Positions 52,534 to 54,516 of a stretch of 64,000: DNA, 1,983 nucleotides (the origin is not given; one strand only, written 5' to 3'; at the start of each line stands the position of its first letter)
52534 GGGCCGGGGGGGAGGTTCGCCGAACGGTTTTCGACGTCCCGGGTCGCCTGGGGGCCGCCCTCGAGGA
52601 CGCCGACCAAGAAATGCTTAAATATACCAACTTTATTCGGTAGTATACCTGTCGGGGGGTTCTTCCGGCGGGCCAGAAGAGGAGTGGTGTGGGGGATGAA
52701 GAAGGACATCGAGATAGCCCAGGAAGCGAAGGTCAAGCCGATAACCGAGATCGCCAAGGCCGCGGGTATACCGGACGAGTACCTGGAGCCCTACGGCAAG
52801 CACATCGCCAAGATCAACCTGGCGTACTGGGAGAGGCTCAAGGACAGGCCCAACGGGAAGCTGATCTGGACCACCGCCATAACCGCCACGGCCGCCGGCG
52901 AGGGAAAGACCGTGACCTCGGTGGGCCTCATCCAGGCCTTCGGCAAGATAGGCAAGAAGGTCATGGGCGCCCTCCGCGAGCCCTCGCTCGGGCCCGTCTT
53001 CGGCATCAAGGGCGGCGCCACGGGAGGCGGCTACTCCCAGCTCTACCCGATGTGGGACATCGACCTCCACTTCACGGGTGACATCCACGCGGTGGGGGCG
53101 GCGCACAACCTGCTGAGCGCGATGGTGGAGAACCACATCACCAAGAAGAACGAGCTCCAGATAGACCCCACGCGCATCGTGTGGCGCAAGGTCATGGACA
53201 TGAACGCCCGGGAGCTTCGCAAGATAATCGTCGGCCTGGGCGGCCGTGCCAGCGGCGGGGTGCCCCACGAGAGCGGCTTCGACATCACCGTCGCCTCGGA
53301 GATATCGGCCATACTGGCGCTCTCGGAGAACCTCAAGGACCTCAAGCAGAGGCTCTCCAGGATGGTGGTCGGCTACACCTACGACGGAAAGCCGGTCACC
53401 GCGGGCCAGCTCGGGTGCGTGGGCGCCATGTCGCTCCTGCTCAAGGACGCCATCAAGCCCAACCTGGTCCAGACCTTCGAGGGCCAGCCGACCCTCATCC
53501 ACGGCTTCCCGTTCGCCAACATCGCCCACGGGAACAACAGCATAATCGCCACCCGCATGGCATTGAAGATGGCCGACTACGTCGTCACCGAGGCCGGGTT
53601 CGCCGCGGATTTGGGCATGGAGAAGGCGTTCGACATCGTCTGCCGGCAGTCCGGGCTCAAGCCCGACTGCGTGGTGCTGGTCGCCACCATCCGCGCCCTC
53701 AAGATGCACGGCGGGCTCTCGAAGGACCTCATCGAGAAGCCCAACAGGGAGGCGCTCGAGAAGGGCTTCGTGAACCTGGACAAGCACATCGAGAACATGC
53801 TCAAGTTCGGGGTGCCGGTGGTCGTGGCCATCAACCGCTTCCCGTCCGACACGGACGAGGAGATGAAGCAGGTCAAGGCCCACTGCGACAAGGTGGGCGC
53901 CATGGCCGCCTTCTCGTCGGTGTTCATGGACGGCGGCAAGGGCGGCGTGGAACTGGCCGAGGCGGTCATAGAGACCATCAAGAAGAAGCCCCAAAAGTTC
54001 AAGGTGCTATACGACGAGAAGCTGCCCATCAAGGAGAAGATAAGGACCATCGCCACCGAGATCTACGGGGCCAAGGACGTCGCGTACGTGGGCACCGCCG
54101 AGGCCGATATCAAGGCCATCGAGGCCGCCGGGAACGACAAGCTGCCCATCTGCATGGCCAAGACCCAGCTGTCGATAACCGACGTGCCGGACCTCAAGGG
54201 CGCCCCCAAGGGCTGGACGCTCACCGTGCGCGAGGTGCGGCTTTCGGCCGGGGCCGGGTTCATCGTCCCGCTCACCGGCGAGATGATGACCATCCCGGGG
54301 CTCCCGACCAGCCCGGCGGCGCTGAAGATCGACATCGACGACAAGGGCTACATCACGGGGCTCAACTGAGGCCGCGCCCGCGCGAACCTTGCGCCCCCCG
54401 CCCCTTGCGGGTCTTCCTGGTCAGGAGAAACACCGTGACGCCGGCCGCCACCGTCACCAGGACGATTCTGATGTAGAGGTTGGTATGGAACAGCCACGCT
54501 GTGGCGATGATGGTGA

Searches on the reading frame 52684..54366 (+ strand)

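Call 85: search_protein_families(library=pfam, proteins=[window:52684-54366:+], max_evalue=0.001)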
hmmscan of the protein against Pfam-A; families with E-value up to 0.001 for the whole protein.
window:52684-54366:+ (561 aa): 1 family
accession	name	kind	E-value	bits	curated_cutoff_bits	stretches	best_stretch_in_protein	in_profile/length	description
PF01268.25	FTHFS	-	3.1e-259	861.3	27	1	6-560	1-555/556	Formate--tetrahydrofolate ligase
